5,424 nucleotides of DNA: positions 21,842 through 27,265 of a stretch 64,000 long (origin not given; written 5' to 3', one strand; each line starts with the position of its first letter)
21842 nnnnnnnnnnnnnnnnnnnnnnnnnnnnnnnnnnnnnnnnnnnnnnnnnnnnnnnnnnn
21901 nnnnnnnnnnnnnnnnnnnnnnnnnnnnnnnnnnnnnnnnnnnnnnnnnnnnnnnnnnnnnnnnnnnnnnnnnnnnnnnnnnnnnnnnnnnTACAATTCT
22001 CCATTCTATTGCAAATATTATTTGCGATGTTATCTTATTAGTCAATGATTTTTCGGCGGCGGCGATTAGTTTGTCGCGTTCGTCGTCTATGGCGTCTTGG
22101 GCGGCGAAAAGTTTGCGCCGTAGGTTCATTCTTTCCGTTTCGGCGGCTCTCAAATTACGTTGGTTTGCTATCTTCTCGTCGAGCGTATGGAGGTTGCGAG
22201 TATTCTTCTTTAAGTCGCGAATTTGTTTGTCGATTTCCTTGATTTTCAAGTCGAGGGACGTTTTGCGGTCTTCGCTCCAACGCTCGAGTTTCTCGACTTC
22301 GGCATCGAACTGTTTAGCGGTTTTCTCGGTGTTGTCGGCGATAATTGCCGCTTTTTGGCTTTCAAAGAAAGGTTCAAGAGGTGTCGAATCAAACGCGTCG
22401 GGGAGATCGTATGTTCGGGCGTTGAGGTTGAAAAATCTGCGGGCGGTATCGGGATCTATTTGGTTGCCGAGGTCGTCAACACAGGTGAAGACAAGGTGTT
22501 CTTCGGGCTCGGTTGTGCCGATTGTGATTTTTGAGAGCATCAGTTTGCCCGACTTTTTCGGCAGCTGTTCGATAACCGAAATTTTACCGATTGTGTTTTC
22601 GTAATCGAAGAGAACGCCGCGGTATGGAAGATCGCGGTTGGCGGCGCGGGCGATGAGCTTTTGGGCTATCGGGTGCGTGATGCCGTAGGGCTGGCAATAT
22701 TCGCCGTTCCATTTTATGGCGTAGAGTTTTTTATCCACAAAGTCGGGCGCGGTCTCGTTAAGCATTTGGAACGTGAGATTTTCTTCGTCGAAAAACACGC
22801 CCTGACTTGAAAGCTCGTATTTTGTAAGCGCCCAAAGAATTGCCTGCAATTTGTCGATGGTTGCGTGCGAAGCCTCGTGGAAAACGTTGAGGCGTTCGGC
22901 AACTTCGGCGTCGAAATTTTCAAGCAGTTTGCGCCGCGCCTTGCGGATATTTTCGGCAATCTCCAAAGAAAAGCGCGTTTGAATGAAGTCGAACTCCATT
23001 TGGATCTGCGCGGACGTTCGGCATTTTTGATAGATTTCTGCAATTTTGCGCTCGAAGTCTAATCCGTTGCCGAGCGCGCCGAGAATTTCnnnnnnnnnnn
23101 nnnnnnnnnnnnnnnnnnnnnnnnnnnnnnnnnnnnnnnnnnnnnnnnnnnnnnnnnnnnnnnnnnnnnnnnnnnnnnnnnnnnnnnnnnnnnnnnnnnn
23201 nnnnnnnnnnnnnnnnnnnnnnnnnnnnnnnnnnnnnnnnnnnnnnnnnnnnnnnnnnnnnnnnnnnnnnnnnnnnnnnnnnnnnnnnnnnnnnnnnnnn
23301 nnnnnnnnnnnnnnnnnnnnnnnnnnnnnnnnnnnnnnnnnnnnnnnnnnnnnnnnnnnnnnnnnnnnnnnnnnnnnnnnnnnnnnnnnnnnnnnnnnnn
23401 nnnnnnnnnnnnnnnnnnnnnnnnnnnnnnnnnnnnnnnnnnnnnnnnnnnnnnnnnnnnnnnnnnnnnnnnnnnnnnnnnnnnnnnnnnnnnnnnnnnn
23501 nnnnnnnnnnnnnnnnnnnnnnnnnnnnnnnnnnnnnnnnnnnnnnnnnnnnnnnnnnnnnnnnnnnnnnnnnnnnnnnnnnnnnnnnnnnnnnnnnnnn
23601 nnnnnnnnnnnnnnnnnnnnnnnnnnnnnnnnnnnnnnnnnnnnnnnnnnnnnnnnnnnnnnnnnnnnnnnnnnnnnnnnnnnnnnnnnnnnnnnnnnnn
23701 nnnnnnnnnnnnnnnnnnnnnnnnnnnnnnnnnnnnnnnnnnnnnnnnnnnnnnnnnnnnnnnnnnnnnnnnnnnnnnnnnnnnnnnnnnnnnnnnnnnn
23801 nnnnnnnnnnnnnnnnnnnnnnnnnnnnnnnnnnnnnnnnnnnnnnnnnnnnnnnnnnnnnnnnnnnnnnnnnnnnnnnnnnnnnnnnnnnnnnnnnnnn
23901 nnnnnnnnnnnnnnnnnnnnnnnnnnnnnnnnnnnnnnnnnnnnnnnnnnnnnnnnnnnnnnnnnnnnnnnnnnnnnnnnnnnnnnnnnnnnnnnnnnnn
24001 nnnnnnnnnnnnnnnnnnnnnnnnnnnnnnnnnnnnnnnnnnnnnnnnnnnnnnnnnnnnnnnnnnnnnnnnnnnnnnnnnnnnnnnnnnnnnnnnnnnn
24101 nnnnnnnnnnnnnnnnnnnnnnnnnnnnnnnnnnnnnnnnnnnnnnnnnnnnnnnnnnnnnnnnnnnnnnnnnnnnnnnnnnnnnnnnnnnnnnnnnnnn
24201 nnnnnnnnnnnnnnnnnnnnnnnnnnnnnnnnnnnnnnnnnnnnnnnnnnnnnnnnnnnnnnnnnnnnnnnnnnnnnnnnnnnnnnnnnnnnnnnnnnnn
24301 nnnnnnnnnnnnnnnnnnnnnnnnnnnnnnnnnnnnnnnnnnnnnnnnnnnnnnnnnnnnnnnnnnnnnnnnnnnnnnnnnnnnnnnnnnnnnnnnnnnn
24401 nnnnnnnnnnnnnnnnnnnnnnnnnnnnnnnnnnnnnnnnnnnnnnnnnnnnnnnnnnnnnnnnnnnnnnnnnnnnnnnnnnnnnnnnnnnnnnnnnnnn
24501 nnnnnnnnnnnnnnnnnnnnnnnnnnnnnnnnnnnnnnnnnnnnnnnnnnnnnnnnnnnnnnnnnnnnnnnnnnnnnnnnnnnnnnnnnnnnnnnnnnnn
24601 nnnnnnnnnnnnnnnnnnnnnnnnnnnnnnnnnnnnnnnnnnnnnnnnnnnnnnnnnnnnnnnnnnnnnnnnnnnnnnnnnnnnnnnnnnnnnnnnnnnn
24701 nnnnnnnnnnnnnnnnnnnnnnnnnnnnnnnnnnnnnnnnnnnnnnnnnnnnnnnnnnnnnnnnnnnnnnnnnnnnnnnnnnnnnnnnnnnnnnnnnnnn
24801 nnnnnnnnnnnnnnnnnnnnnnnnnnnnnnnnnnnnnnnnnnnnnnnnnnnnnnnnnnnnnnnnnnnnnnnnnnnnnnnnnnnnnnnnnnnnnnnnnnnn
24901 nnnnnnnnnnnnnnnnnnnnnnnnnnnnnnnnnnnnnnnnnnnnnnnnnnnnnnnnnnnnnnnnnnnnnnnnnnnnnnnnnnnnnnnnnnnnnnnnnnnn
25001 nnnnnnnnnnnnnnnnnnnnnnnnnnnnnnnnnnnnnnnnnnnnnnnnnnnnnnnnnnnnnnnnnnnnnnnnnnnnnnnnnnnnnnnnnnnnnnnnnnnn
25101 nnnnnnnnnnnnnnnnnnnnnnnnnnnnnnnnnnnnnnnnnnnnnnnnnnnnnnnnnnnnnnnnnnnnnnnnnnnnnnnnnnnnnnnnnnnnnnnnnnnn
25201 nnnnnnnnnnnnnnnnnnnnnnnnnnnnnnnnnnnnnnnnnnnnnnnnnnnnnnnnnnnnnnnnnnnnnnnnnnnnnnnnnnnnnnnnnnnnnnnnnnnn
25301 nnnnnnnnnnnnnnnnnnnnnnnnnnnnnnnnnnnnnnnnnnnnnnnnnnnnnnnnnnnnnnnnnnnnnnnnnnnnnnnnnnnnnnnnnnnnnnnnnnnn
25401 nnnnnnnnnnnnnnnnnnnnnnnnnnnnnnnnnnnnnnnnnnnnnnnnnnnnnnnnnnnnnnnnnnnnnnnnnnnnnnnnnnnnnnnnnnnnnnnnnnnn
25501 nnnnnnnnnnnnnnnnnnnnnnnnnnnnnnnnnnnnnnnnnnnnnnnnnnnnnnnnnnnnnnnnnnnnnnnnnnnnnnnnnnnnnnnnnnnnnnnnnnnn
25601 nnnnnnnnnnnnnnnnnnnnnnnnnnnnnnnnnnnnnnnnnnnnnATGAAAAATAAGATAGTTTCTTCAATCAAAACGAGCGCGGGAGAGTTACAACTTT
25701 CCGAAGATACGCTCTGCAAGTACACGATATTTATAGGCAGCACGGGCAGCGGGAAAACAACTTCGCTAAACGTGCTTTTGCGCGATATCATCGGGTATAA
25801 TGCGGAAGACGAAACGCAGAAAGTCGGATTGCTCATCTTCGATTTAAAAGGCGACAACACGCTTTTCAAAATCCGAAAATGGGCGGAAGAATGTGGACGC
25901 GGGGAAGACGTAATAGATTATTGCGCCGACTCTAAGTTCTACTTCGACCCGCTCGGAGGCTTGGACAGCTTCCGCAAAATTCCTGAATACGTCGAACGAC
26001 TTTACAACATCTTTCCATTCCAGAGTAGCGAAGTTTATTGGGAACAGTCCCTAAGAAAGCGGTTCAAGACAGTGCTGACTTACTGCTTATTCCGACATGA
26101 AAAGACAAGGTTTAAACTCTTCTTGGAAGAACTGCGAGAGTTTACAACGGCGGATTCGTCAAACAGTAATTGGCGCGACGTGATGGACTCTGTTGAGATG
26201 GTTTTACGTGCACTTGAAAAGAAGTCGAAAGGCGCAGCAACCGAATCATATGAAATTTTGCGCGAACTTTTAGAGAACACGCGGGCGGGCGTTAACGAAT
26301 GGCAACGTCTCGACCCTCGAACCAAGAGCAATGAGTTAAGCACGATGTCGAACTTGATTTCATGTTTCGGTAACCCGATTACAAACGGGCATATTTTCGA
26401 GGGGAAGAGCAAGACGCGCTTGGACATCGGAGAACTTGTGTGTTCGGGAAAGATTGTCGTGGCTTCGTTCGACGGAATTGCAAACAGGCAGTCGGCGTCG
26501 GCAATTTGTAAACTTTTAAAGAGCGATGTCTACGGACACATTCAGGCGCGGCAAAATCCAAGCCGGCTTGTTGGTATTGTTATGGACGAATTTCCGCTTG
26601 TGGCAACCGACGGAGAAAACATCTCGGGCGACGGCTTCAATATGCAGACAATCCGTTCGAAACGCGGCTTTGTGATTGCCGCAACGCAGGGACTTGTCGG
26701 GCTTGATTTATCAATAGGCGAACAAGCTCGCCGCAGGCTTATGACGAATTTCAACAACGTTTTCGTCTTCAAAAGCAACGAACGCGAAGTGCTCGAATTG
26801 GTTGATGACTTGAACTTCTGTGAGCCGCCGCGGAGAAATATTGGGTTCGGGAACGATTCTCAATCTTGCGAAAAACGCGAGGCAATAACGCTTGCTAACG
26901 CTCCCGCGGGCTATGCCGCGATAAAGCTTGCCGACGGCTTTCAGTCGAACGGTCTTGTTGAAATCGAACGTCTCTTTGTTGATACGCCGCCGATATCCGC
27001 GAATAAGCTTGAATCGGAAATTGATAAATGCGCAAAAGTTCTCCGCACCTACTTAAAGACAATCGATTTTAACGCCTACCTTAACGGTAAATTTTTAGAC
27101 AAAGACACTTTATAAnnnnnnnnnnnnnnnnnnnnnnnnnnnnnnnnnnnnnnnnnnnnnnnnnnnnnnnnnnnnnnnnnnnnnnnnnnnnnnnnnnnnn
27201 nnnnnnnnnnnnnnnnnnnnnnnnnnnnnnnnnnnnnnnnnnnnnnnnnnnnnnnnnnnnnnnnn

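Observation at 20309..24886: SNF2 helicase - hypothetical - FRG-domain three-gene module in an extremely AT-rich patch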

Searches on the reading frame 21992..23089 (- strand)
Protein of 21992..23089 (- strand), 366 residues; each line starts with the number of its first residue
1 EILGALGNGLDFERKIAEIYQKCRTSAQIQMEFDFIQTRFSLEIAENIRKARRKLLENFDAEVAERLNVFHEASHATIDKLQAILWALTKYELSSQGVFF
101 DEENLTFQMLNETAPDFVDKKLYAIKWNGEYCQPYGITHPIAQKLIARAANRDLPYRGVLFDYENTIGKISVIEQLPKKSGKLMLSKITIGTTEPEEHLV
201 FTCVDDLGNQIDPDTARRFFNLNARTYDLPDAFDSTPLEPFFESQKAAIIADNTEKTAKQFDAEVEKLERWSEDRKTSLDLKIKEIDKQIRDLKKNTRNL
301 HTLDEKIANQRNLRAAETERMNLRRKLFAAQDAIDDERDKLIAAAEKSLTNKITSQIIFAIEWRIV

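Call 51: find_related_loci(query=A2, collection=genome_contigs, flank=10000)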
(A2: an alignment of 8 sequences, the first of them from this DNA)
Query A2 (366 aa) in genome_contigs; peptide patterns used: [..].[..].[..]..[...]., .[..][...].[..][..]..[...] (x = any residue, [..] = any of these).
600 stretches matched a pattern (row limit reached: there are more); 433 encode a relative of the query (tblastn E <= 1e-3); the best 80 are kept; 80 distinct loci.
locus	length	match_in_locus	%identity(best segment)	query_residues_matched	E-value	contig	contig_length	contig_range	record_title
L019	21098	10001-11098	99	1-366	0e+0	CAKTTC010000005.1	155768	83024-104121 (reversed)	MAG: uncultured Opitutales bacterium isolate REFINED_METABAT215_TOP10_CONTIGS_1500_ASSEMBLY_K77_MERGED__Hadza_MoBio_hadz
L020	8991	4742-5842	66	1-366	5e-162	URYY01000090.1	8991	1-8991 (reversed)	uncultured Opitutales bacterium isolate UMGS1490 genome assembly, contig: NODE_4788_length_8991_cov_3.554611, whole geno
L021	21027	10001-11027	65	22-363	2e-89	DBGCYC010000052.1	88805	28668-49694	MAG TPA_asm: Candidatus Merdousia sp. isolate MAG11642 contig52, whole genome shotgun sequence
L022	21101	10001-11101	38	1-366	8e-77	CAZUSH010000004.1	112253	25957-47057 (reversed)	MAG TPA_asm: uncultured Geobacter sp. isolate binchicken_co273_237 genome assembly, contig: NODE_166_length_112253_cov_6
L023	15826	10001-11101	38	1-366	1e-75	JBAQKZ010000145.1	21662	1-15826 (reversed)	MAG: Geobacteraceae bacterium isolate MFD12071_ilm_asm_bin1 k127_54525, whole genome shotgun sequence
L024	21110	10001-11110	37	1-366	4e-75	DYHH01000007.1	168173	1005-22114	MAG TPA_asm: Melioribacter roseus isolate BE2012_2_34_37 Afr_mines_BE2012_43_length_168173_cov_16_781421, whole genome s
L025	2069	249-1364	35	1-366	3e-77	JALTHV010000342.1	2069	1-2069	MAG: Deltaproteobacteria bacterium isolate S016_metabat2_scaf2bin.123 S016_NODE_77281_length_2069_cov_9.933574, whole ge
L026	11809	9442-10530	36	1-366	5e-74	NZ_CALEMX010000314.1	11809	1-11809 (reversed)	MAG: uncultured Gimesia sp. isolate ERR2206771_bin.19_CONCOCT_v1.1_MAG ERZ888641.4941, whole genome shotgun sequence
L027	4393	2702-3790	36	1-366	1e-73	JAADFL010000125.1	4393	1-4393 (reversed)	MAG: Deltaproteobacteria bacterium isolate M_MaxBin.025 contig-127_38681, whole genome shotgun sequence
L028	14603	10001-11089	36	1-365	5e-73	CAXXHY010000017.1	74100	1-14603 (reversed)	MAG: Desulfovibrionaceae bacterium isolate 0e13dead-c97d-465e-96e4-3b16588dd403 genome assembly, contig: contig_17, whol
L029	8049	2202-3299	36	1-365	2e-72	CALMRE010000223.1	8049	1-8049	MAG TPA_asm: uncultured bacterium isolate SRR8868559_bin.180_CONCOCT_v1.1_MAG genome assembly, contig: ERZ1645192.7576,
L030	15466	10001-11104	35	1-366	2e-72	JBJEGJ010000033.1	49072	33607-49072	MAG: Candidatus Gastranaerophilaceae bacterium isolate LOHA09_bin.002 NODE_309_length_49072_cov_8.910358, whole genome s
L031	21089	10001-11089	36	1-366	3e-72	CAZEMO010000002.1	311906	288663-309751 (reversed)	MAG TPA_asm: uncultured Bacteriovoracaceae bacterium isolate SRP220891_co2_140 genome assembly, contig: NODE_18_length_3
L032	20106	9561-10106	73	1-182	3e-89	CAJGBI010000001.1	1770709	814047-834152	Puniceicoccaceae bacterium Marseille-Q1082 genome assembly, contig: contig00001, whole genome shotgun sequence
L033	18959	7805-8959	35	1-366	2e-71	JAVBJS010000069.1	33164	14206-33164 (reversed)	MAG: Desulfovibrio sp. isolate GLO_MAG_00077 c_000013490625, whole genome shotgun sequence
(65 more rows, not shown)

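Call 102: search_solved_structures(query=A2, max_evalue=1)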
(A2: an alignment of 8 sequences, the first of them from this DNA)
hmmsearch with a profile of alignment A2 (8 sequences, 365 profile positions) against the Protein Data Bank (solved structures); distinct sequences matched with E-value up to 1: 3.
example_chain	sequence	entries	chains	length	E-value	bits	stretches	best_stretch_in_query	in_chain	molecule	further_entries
9k8a_A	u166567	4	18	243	0.13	14.4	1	201-349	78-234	Cage-t32-Zn1-HEHE-34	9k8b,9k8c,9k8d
5vrb_A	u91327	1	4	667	0.35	13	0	33-74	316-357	Transketolase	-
2h1i_A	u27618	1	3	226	0.96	11.6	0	214-272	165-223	Carboxylesterase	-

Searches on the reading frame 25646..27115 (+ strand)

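Call 4: search_protein_families(library=pfam, proteins=[window:25646-27115:+], max_evalue=0.01)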
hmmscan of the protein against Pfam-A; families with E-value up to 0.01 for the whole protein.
window:25646-27115:+ (489 aa): 2 families
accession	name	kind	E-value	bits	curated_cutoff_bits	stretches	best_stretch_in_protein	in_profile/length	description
PF01935.23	DUF87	-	1.2e-05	26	23.2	1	30-210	29-188/220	Helicase HerA, central domain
PF10412.15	TrwB_AAD_bind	-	0.0002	20.8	20.5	1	14-70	5-54/387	Type IV secretion-system coupling protein DNA-binding domain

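Call 5: search_protein_families(library=padloc, proteins=[window:25646-27115:+], max_evalue=0.01)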
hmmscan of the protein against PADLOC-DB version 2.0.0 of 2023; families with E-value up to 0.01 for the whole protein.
window:25646-27115:+ (489 aa): 7 families
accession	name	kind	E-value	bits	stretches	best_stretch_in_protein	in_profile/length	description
PDLC04140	mad8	-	1.7e-07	29.1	1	27-214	30-186/314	mads_8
PDLC04106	HerA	-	0.0004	17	0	21-70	172-220/667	-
PDLC02913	ATPase_I-A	-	0.0029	14.8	0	139-247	206-307/508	-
PDLC00299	PtuA1|PtuA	-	0.0036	14.3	0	25-44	76-95/535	AAA ATPase domain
PDLC01055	HerA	-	0.0041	14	1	17-70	150-198/532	Type III coevolved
PDLC04105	HerA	-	0.0068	13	1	25-70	167-206/576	-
PDLC04102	HerA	-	0.008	12.5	0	25-70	176-221/654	-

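Call 6: search_protein_families(library=ncbifam, proteins=[window:25646-27115:+], max_evalue=0.01)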
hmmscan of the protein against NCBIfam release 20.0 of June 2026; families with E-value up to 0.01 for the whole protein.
window:25646-27115:+ (489 aa): 3 families
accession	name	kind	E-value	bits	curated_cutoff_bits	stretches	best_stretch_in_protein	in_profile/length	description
TIGR03743.1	SXT_TraD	subfamily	9.9e-08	30.9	366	1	260-386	430-561/636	conjugative transfer system coupling protein TraD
TIGR03754.1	conj_TOL_TraD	equivalog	0.00021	19.9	647.55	0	260-386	431-567/643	type IV conjugative transfer system coupling protein TraD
NF045973.1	conju_CD1115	equivalog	0.00095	18.1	250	1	23-216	23-214/442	VirD4-like conjugal transfer protein, CD1115 family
